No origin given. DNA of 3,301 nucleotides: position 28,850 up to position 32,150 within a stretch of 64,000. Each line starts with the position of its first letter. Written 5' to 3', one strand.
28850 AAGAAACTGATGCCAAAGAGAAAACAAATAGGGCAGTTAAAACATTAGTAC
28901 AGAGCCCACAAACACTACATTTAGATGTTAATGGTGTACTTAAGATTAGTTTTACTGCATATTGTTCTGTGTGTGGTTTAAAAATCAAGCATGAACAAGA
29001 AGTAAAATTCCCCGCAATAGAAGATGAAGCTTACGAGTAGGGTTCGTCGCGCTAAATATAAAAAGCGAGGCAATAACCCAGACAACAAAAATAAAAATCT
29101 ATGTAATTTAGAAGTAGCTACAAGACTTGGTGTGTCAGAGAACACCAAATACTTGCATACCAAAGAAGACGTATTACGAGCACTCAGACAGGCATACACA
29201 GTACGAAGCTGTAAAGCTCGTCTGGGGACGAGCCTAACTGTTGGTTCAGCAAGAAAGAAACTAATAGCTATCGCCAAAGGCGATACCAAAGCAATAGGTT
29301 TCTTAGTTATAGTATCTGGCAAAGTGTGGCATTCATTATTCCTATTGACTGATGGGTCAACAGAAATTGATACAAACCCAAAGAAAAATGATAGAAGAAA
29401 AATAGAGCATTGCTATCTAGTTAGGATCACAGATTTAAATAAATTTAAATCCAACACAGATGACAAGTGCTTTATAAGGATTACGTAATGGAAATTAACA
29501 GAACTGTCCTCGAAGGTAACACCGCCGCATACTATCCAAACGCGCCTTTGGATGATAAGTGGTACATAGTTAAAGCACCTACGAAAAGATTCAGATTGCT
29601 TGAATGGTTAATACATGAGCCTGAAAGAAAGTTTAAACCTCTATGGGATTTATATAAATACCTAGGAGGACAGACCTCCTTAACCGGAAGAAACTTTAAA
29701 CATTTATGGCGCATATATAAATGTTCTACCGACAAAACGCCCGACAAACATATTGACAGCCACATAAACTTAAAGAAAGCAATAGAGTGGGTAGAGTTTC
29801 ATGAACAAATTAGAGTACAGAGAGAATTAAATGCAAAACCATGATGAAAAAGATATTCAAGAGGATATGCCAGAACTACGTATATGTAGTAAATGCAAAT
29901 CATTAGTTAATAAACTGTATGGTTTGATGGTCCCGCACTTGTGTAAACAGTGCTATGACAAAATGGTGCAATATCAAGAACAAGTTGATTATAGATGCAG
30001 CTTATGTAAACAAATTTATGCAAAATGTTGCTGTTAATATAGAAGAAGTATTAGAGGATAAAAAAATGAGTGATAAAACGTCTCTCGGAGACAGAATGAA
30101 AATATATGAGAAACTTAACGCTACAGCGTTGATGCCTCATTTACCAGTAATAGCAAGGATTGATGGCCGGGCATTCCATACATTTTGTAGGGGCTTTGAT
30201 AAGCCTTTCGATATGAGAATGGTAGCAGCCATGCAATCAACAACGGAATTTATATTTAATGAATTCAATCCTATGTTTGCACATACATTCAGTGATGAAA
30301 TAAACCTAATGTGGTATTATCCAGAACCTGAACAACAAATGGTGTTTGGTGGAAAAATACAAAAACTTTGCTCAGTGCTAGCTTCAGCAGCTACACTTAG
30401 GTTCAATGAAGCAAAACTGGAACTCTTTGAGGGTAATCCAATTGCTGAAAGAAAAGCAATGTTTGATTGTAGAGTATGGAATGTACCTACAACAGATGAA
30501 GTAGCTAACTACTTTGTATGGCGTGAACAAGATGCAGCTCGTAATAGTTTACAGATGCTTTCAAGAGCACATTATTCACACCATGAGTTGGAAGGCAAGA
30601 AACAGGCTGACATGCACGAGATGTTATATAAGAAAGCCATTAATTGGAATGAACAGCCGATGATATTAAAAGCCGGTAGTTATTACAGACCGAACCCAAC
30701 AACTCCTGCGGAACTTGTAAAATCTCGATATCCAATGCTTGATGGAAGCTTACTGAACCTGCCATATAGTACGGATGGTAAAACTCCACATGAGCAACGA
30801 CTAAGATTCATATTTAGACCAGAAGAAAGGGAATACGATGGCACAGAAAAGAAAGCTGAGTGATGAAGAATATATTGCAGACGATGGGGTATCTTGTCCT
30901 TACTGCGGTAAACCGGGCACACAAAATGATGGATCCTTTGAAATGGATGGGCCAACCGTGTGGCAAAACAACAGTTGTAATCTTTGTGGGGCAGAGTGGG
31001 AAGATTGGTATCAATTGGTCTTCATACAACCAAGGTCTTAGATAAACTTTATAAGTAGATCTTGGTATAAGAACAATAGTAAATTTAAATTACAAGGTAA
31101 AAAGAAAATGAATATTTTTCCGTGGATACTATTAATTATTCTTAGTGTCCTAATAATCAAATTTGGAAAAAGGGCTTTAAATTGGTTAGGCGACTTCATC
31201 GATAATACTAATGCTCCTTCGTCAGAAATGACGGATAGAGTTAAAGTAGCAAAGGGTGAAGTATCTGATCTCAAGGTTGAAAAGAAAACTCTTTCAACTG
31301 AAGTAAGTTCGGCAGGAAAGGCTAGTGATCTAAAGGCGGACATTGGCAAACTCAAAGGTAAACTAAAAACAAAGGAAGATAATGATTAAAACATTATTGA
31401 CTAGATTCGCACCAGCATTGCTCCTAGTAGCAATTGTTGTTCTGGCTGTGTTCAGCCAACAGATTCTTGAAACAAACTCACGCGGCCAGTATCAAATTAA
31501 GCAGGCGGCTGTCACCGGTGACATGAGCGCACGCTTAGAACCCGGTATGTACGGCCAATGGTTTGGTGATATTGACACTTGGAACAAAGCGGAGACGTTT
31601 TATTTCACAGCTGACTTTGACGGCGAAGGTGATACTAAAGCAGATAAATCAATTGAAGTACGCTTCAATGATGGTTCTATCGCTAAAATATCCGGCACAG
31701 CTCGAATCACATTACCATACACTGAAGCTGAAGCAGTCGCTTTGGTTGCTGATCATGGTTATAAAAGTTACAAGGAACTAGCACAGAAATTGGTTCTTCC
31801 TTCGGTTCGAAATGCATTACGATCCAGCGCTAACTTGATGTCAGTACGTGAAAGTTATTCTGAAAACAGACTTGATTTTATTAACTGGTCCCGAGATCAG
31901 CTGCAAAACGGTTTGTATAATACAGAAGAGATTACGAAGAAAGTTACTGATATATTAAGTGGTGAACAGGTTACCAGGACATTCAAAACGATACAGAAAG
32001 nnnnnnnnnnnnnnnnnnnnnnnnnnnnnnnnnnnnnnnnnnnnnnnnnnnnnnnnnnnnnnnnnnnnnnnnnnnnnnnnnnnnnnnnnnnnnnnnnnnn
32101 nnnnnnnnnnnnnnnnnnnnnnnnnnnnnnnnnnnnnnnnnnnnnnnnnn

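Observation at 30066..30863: Thg1-like 3'-5' nucleotidyltransferase in a phage that also encodes tRNA-His with a templated G-1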

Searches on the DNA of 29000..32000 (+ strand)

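Call 7: search_dna_similar(query=window:29000-32000:+, collection=phages, mode=near, max_rows=25)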
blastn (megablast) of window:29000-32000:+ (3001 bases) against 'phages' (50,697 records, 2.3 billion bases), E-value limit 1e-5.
No match.
